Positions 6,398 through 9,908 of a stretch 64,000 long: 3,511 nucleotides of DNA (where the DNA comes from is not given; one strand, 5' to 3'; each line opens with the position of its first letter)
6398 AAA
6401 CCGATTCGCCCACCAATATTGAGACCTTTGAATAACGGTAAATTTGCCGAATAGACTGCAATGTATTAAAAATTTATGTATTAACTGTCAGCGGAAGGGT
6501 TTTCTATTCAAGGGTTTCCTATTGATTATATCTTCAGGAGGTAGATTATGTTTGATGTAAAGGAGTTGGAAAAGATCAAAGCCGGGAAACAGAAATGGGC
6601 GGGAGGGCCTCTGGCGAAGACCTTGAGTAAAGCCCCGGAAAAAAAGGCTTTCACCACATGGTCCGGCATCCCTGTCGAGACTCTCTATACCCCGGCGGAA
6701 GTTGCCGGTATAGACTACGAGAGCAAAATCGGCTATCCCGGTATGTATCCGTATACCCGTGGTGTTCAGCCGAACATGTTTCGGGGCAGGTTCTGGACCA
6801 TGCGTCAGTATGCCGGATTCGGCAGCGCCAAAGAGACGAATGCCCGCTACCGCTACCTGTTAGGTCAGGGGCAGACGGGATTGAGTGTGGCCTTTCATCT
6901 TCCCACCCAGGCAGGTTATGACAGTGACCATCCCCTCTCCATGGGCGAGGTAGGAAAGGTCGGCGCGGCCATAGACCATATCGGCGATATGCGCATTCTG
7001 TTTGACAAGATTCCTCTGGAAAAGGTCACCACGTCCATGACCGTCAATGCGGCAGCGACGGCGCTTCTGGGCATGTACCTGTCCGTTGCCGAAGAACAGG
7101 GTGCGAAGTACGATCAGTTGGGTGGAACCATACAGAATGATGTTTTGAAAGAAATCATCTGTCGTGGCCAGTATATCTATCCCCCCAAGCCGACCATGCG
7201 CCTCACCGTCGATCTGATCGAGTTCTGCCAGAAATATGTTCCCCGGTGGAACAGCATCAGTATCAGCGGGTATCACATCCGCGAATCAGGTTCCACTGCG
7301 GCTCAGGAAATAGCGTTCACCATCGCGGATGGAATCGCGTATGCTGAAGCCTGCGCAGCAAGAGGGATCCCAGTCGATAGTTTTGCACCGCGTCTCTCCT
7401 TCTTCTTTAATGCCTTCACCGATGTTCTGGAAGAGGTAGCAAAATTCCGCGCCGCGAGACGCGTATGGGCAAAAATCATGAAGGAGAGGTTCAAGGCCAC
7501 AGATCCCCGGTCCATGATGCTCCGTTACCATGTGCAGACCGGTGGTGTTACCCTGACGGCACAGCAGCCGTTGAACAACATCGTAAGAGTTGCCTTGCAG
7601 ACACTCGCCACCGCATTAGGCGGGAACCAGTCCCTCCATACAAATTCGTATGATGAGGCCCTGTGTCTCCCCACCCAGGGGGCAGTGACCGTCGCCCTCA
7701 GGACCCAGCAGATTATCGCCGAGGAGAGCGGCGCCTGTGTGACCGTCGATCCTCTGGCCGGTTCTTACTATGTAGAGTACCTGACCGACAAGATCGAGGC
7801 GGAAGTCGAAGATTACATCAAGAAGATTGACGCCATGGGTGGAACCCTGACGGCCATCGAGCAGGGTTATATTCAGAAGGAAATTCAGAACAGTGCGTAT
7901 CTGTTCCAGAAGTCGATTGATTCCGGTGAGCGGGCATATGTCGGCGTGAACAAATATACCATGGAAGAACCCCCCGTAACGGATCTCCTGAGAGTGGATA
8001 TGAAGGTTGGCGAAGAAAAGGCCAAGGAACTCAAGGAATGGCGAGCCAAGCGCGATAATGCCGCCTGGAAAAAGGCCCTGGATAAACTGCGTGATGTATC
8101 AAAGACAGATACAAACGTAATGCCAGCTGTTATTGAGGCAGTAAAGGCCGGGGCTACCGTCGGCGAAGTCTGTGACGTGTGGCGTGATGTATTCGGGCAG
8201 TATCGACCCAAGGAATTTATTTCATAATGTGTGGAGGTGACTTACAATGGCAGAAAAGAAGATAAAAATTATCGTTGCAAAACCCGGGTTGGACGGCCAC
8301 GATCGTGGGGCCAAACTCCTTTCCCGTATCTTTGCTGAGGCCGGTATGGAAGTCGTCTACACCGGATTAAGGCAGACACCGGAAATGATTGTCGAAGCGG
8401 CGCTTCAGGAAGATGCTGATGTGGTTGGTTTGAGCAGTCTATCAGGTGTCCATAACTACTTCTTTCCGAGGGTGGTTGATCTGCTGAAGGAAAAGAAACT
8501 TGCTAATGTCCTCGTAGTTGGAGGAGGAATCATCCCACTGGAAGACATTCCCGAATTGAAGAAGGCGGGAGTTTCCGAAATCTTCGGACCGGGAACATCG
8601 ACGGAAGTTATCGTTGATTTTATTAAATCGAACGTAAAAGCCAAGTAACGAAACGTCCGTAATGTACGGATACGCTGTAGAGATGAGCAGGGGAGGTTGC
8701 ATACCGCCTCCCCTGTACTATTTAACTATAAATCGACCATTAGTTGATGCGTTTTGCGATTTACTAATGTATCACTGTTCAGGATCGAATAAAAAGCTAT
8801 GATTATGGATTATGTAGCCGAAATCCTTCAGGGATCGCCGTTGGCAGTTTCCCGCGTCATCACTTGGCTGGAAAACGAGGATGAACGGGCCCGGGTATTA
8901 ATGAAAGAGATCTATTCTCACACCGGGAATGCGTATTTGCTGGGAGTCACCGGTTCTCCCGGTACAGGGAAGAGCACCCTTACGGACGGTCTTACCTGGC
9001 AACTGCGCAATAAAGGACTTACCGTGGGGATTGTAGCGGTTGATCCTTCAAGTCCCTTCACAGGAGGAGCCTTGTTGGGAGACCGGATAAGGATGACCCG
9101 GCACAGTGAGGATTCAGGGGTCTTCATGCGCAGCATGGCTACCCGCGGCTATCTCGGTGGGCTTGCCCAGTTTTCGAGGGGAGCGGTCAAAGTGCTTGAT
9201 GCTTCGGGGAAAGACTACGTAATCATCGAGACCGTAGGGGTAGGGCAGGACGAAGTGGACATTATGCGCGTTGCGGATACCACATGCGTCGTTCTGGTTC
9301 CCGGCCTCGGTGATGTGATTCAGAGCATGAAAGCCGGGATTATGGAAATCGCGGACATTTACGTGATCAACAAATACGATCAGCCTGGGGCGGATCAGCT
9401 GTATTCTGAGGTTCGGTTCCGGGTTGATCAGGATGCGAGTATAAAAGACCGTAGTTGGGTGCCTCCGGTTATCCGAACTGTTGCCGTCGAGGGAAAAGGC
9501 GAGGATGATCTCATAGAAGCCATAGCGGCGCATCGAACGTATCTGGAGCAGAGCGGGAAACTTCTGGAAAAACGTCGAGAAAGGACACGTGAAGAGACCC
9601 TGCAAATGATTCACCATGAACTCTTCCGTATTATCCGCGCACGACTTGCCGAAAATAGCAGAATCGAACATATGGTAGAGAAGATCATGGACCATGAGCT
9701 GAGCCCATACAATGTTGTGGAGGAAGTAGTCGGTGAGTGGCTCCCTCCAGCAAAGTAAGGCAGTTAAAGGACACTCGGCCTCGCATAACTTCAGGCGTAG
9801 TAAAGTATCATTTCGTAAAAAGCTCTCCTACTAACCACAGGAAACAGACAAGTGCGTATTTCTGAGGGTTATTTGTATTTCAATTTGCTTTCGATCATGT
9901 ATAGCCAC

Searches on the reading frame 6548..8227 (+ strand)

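Call 52: search_protein_families(library=pfam, proteins=[window:6548-8227:+], max_evalue=0.000001)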
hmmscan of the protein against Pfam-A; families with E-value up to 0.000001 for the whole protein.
window:6548-8227:+ (559 aa): 1 family
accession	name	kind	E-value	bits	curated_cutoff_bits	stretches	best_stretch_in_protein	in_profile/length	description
PF01642.28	MM_CoA_mutase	-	5.5e-217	721.8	22.1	1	37-550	2-512/512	Methylmalonyl-CoA mutase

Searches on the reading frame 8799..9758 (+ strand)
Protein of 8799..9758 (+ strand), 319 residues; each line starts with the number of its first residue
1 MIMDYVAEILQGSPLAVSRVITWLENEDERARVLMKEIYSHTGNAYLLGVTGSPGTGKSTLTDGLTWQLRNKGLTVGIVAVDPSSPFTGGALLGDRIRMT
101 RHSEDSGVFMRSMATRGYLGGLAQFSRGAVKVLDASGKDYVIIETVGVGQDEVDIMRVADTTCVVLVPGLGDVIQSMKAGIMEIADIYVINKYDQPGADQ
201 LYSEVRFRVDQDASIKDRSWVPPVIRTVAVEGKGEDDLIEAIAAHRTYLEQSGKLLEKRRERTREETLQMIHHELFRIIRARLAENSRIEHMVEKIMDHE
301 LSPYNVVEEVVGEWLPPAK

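Call 52: search_protein_families(library=pfam, proteins=[window:8799-9758:+], max_evalue=0.000001)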
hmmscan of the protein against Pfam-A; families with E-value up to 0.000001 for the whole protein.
window:8799-9758:+ (319 aa): 1 family
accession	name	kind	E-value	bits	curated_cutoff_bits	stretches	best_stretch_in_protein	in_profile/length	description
PF03308.22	MeaB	-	3e-90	302.4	23.1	1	18-279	2-268/273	Methylmalonyl Co-A mutase-associated GTPase MeaB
